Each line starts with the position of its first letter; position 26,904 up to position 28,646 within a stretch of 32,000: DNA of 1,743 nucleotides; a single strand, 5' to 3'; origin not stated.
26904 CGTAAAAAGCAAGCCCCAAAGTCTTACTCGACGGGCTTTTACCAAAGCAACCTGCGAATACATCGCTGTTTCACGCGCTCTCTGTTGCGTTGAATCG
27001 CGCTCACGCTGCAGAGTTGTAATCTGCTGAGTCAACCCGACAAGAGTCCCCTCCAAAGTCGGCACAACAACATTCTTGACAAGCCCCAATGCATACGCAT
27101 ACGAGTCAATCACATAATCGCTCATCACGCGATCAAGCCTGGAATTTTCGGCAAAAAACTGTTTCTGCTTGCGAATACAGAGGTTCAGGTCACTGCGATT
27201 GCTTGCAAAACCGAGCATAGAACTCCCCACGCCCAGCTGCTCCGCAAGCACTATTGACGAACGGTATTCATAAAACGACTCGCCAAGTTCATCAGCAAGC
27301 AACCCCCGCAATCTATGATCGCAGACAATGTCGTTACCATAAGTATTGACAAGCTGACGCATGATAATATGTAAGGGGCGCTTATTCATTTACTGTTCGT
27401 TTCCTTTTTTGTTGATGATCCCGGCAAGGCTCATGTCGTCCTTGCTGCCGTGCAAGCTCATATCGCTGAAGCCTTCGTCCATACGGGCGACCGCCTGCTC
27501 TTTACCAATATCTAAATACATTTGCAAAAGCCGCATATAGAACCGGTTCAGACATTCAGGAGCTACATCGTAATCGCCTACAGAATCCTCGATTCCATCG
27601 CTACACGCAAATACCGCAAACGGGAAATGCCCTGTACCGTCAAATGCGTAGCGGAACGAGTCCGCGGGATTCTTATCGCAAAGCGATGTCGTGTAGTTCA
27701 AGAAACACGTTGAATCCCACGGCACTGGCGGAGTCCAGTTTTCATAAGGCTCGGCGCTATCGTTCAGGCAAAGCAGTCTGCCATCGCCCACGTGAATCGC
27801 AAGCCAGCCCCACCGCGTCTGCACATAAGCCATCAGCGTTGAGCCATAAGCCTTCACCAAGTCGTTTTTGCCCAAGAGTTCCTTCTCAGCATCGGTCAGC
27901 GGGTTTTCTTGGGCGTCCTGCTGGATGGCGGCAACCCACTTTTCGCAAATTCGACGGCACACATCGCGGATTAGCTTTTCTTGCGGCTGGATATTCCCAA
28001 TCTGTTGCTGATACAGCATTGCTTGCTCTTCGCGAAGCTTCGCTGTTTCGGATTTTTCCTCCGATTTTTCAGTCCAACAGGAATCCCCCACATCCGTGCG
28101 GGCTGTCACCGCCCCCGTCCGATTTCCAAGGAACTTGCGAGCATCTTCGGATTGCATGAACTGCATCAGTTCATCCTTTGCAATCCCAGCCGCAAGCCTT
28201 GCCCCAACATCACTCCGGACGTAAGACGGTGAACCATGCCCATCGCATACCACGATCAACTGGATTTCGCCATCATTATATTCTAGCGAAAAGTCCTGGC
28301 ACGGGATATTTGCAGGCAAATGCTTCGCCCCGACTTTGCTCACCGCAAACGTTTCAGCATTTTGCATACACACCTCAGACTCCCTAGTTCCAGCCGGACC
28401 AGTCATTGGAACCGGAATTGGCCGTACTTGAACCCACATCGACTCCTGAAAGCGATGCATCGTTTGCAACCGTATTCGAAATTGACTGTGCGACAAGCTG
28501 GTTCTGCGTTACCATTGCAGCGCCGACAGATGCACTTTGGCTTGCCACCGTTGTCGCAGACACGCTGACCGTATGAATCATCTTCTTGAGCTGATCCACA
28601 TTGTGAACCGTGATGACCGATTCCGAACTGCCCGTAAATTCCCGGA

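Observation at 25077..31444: Kinase - TerY-like vWA - PP2C triad coupled to a 770-aa membrane ankyrin-repeat protein, facing a divergent orphan sigma factor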

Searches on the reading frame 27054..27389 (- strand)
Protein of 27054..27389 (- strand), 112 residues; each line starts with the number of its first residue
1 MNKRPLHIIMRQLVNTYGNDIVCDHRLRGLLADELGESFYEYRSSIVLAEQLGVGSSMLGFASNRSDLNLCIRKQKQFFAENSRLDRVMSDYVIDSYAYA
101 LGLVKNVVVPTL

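Call 40: find_homologous_proteins(query=A3, max_evalue=0.001)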
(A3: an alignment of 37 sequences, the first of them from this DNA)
Query A3 (37 sequences) (112 aa, profile of the alignment): 15 proteins with E <= 0.001 among 507 candidates.
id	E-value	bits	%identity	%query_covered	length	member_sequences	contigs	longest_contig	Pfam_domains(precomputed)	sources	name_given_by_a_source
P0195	3.0e-16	77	26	22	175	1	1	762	-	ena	-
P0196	6.6e-15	73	-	-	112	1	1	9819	-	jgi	-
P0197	1.3e-13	69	24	52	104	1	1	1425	-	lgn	-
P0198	1.7e-13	68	97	86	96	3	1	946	-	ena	-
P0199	9.0e-13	66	-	-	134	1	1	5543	PF13240.12,PF12773.14,PF13248.12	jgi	jgi:hypothetical protein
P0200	3.4e-11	61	-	-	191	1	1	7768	-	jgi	jgi:hypothetical protein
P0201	2.4e-10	58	-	-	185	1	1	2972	PF13240.12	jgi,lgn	jgi:hypothetical protein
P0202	7.9e-10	57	-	-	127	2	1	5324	-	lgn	-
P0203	2.3e-9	55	-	-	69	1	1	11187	-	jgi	jgi:hypothetical protein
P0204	2.3e-9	55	-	-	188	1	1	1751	-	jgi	jgi:hypothetical protein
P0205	2.4e-9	55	25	25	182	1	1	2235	-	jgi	jgi:hypothetical protein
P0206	4.7e-9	54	-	-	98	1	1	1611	-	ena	-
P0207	8.7e-9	53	-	-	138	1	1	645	-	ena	-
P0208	1.8e-7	49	-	-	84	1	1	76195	-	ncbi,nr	ncbi:MAG: hypothetical protein NT004_04000 [Bacteroidetes bacterium]|nr:hypothetical protein [Bacter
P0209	4.2e-5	41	38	14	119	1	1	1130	-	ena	-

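Call 48: search_protein_representatives(alignment_id=A4)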
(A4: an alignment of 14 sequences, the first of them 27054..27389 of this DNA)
Query: 14 sequences, 148 profile positions. Proteins with E-value up to 0.001 (for the whole library): 2881; up to 1e-10: 809; up to 1e-30: 195. The best 150 are listed.
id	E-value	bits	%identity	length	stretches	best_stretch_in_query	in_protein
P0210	3.1e-68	244.7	-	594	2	1-112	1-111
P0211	8.5e-50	184.9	-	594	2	1-106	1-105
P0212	4.8e-49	182.4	-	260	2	6-109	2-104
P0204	5.3e-49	182.3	-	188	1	1-148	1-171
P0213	5.2e-48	179.1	-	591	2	1-131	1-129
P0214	1.5e-47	177.6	-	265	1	1-133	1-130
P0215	1.5e-46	174.3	-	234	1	1-132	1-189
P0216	7.1e-45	168.9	-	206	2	1-129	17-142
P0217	1.4e-44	167.9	-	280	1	1-132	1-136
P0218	3.3e-44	166.7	-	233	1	1-143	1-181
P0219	3.3e-44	166.7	-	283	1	1-140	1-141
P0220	5.5e-44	166.0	-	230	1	2-133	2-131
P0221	2.6e-43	163.8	-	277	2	1-134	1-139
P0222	2.7e-43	163.7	-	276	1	1-135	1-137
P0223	1.1e-42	161.7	-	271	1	1-144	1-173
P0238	8.0e-40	152.5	-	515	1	1-145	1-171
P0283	9.5e-37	142.5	-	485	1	1-143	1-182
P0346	4.3e-33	130.7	-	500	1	1-104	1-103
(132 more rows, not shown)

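Call 50: find_encoding_contigs(protein=P0210, flank=7000, max_places=2)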
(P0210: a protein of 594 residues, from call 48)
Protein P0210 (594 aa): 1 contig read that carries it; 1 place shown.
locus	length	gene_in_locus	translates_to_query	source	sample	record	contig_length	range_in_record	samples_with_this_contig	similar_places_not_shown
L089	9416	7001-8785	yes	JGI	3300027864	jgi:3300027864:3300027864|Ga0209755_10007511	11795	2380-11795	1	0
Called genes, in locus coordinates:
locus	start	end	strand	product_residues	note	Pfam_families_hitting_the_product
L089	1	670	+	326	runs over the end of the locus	PF07155:ECF-ribofla_trS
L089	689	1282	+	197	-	-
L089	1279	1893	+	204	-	-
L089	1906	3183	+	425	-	PF00069:Pkinase, PF07714:PK_Tyr_Ser-Thr (weak)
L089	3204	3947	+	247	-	PF00092:VWA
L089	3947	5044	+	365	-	PF13672:PP2C_2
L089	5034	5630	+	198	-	-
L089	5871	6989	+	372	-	PF14237:GYF_2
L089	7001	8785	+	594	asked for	-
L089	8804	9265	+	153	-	-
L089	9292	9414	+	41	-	?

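Call 51: find_encoding_contigs(protein=P0238, flank=7000, max_places=2)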
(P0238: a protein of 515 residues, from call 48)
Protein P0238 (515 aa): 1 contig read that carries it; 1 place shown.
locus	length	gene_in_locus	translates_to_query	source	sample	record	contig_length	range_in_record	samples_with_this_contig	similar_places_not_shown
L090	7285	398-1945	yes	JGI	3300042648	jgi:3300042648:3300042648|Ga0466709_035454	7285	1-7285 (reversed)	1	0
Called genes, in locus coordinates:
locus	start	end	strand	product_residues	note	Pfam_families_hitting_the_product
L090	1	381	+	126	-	?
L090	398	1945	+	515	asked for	PF13414:TPR_11, PF13432:TPR_16 (weak), PF00515:TPR_1 (weak), PF13432:TPR_16, PF00515:TPR_1, PF07719:TPR_2, PF13414:TPR_11, PF00515:TPR_1, +13 more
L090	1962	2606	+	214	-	PF23381:Beta-prop_IFT122_1st, PF25174:Beta-prop_THOC3 (weak), PF25175:Beta-prop_WDR5 (weak), PF00400:WD40, PF25173:Beta-prop_WDR3_1st (weak)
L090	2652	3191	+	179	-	-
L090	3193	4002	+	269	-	-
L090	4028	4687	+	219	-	-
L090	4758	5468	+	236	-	-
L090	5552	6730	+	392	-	-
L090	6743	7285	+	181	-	?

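Call 52: find_encoding_contigs(protein=P0346, flank=7000, max_places=2)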
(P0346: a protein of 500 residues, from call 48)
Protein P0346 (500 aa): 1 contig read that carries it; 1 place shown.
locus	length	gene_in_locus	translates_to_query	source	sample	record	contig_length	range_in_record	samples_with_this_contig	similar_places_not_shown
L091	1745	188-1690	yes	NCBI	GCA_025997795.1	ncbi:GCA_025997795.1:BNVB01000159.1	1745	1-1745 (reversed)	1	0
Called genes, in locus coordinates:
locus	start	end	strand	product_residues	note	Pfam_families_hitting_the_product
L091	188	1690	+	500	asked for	-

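Call 53: find_encoding_contigs(protein=P0283, flank=7000, max_places=2)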
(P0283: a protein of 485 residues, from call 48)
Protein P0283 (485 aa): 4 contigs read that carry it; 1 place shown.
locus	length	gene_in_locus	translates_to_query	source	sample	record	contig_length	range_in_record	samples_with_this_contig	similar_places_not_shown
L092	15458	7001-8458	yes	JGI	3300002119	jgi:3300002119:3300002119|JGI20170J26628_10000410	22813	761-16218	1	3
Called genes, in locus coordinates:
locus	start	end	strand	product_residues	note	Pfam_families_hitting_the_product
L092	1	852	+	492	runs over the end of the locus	PF13240:Zn_Ribbon_1, PF13248:Zn_ribbon_3 (weak), PF03781:FGE-sulfatase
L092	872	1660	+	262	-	PF20320:DUF6615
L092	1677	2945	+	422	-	PF00069:Pkinase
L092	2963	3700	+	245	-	PF00092:VWA, PF13519:VWA_2 (faint)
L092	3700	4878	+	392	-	PF13672:PP2C_2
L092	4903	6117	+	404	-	-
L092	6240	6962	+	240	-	-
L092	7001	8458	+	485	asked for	PF02743:dCache_1 (faint)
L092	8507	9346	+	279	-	PF24460:DUF7575 (faint), PF12773:DZR, PF13240:Zn_Ribbon_1 (weak), PF13248:Zn_ribbon_3 (faint)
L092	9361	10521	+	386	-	PF12773:DZR, PF13240:Zn_Ribbon_1 (weak), PF13248:Zn_ribbon_3 (faint), PF24460:DUF7575 (faint)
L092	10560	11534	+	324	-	-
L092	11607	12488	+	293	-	PF12773:DZR, PF13248:Zn_ribbon_3 (faint), PF13240:Zn_Ribbon_1 (weak)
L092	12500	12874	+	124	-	PF15616:TerY_C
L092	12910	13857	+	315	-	-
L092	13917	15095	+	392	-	-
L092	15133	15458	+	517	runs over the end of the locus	PF13414:TPR_11, PF13432:TPR_16, PF00515:TPR_1, PF13414:TPR_11, PF00515:TPR_1, PF13414:TPR_11, PF00515:TPR_1, PF07719:TPR_2, +29 more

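Call 80: search_protein_families(library=pfam, proteins=[window:27054-27389:-], max_evalue=10)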
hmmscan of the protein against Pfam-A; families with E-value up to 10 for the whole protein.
window:27054-27389:- (112 aa): 2 families
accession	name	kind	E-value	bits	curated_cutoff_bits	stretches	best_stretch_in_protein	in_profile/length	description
PF22600.2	MTPAP-like_central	-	0.0042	17.6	27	1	52-83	43-74/139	Poly(A) RNA polymerase, mitochondrial-like, central palm domain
PF08820.15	DUF1803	-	0.075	13.5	32.2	1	70-97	27-54/91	Domain of unknown function (DUF1803)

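Call 86: search_protein_families(library=padloc, proteins=[window:27054-27389:-], max_evalue=10)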
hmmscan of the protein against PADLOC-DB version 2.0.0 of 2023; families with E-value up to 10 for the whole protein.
window:27054-27389:- (112 aa): 0 families

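Call 92: find_encoding_contigs(protein=P0208, flank=7000, max_places=1)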
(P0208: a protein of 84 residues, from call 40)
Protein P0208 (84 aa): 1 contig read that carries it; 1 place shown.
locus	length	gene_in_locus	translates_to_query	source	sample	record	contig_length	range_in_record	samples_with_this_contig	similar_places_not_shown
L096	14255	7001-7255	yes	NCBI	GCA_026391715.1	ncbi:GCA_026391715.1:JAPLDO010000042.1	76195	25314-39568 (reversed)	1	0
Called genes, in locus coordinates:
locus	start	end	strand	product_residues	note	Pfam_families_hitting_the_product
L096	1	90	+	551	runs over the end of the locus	PF13188:PAS_8 (faint), PF00989:PAS, PF08448:PAS_4 (weak), PF13426:PAS_9, PF02518:HATPase_c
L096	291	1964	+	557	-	PF00672:HAMP, PF00512:HisKA, PF02518:HATPase_c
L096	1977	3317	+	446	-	PF00072:Response_reg, PF01078:Mg_chelatase (faint), PF00158:Sigma54_activat, PF14532:Sigma54_activ_2, PF07728:AAA_5, PF00004:AAA (weak), PF25601:AAA_lid_14, PF02954:HTH_8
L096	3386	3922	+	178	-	PF07998:Peptidase_M54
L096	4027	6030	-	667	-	PF22842:Pel9A-like_beta_helix, PF13229:Beta_helix, PF18962:Por_Secre_tail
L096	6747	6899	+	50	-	-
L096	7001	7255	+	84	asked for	-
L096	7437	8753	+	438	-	PF18962:Por_Secre_tail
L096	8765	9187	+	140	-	PF02566:OsmC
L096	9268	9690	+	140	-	PF04756:OST3_OST6 (faint), PF00085:Thioredoxin, PF13098:Thioredoxin_2 (weak), PF13905:Thioredoxin_8 (faint)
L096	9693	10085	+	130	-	PF03625:DUF302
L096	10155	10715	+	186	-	PF12804:NTP_transf_3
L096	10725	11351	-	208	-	PF00581:Rhodanese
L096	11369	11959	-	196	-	PF04143:Sulf_transp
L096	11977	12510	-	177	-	PF04143:Sulf_transp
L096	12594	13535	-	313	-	PF03916:NrfD, PF14589:NrfD_2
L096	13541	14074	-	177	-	PF12797:Fer4_2 (faint), PF25160:LdpA_Fe-S-bd (faint), PF12838:Fer4_7 (faint), PF13237:Fer4_10 (weak), PF13247:Fer4_11, PF13187:Fer4_9 (weak), PF00037:Fer4, PF12837:Fer4_6 (weak)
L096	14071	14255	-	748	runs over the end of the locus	PF00384:Molybdopterin, PF01568:Molydop_binding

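Call 93: find_encoding_contigs(protein=P0203, flank=7000, max_places=1)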
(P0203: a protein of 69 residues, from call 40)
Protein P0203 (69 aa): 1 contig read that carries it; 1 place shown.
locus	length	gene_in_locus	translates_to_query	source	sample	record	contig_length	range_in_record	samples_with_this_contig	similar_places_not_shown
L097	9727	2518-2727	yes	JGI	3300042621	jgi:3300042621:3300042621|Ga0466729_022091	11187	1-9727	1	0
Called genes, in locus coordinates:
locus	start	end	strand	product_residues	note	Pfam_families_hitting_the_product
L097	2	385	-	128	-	?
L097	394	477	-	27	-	-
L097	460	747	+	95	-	-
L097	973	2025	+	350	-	PF13240:Zn_Ribbon_1 (weak), PF03781:FGE-sulfatase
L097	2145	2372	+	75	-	PF03781:FGE-sulfatase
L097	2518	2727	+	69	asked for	-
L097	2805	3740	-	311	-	-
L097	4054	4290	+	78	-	-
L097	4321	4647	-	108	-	-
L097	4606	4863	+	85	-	-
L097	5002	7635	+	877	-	PF25873:WHD_MalT (weak), PF17874:TPR_MalT, PF00196:GerE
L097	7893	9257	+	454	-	PF10114:PocR, PF12833:HTH_18, PF00165:HTH_AraC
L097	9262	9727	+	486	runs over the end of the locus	PF10114:PocR (weak), PF12833:HTH_18, PF00165:HTH_AraC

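Call 94: find_encoding_contigs(protein=P0196, flank=7000, max_places=1)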
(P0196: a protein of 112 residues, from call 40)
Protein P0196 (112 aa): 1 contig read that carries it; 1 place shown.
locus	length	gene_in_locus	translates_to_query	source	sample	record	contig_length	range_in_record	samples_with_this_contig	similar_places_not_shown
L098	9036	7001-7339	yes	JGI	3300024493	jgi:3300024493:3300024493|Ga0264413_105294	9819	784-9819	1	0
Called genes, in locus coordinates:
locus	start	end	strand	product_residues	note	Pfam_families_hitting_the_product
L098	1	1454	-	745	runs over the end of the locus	?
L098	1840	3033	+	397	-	-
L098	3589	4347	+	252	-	-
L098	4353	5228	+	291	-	PF13240:Zn_Ribbon_1 (weak), PF13432:TPR_16 (weak), PF00515:TPR_1, PF07719:TPR_2 (weak), PF13414:TPR_11, PF13424:TPR_12, PF13414:TPR_11, PF00515:TPR_1, +9 more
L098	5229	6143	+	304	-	PF13428:TPR_14 (faint), PF13181:TPR_8 (faint), PF13414:TPR_11, PF13432:TPR_16, PF14559:TPR_19 (faint), PF13431:TPR_17 (faint), PF00515:TPR_1, PF07719:TPR_2 (weak)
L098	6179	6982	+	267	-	PF13248:Zn_ribbon_3 (faint), PF12773:DZR, PF13240:Zn_Ribbon_1 (weak)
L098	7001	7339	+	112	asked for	-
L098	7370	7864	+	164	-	PF12773:DZR (weak), PF13248:Zn_ribbon_3 (faint), PF13240:Zn_Ribbon_1 (weak)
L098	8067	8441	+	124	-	PF15616:TerY_C (weak)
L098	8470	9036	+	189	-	?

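Call 96: search_protein_families(library=ncbifam, alignment_id=A3, max_evalue=0.01)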
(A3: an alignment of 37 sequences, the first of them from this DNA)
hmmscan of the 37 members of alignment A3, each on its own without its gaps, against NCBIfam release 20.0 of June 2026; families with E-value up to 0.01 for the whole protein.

A. member 1, seq(112 aa): 0 families

B. families by the number of members that match (of 37 scanned): 1 family
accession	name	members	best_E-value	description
NF045914.1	RespRegNblR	1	0.0031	response regulator transcription factor NblR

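Call 97: search_solved_structures(query=A3, max_evalue=1)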
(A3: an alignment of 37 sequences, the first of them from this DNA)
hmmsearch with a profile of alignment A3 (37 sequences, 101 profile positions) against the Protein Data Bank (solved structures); distinct sequences matched with E-value up to 1: 15.
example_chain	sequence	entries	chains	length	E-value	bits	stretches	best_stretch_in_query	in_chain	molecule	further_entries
5woz_A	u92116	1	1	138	0.16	15.4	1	58-98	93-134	Regulator of Ty1 transposition protein 103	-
2km4_A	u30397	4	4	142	0.17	15.4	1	58-98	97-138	Regulator of Ty1 transposition protein 103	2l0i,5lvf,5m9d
4ozd_A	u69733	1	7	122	0.17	15.3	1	18-65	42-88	14.4 kDa salivary protein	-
5u1a_A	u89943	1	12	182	0.28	14.6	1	23-95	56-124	Ferritin,MtrE protein chimera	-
4yd9_A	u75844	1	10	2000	0.43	14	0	14-55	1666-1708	hemocyanin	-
25ho_A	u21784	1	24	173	0.45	14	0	25-95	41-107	Bacterial non-heme ferritin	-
3bve_A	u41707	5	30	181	0.59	13.6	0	25-95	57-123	Ferritin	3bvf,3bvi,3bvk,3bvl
5c6f_A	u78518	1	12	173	0.6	13.6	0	25-96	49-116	Bacterial non-heme ferritin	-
3egm_A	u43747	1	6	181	0.62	13.5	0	25-95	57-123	Ferritin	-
4du6_A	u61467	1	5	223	0.69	13.4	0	64-98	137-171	GTP cyclohydrolase 1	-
3owt_A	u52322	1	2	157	0.7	13.4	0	49-91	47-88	DNA-binding protein RAP1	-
5u1b_A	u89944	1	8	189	0.81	13.2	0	25-95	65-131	MtrE protein,Ferritin chimera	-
3cz6_A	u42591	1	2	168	0.85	13.1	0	49-91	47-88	DNA-binding protein RAP1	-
3fbl_A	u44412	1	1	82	0.89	13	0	51-92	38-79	Putative uncharacterized protein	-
4bj5_C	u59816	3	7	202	0.96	12.9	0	49-91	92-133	DNA-BINDING PROTEIN RAP1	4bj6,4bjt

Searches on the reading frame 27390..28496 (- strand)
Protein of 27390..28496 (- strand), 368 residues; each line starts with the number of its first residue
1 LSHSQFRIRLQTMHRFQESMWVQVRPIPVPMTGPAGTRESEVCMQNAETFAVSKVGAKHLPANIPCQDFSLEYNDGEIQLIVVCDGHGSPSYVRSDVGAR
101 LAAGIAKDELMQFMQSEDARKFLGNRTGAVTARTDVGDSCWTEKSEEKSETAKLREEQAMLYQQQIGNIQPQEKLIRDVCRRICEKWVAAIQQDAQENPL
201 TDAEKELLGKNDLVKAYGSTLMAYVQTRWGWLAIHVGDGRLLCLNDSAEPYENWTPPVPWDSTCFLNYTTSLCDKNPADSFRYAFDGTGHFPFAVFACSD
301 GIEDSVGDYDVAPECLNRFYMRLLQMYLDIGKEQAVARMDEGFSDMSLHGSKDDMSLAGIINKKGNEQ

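Call 3: search_protein_families(library=pfam, proteins=[window:27390-28496:-], max_evalue=0.01)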
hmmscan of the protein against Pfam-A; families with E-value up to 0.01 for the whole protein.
window:27390-28496:- (368 aa): 1 family
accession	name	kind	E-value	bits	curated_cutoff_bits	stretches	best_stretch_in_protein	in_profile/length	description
PF13672.11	PP2C_2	-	5.5e-25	88.6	24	1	55-321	1-193/209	Protein phosphatase 2C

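Call 4: search_protein_families(library=padloc, proteins=[window:27390-28496:-], max_evalue=0.01)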
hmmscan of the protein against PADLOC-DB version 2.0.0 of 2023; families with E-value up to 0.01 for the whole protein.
window:27390-28496:- (368 aa): 0 families

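Call 5: search_protein_families(library=ncbifam, proteins=[window:27390-28496:-], max_evalue=0.01)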
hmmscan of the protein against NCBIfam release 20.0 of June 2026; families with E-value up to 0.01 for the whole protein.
window:27390-28496:- (368 aa): 1 family
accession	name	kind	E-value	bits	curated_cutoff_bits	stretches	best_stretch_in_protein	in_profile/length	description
NF033484.1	Stp1_PP2C_phos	equivalog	0.0018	17.8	230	0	210-247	83-120/232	Stp1/IreP family PP2C-type Ser/Thr phosphatase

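Call 86: search_protein_families(library=padloc, proteins=[window:27390-28367:-], max_evalue=10)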
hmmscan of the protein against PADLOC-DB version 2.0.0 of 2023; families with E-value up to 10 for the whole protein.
window:27390-28367:- (325 aa): 0 families
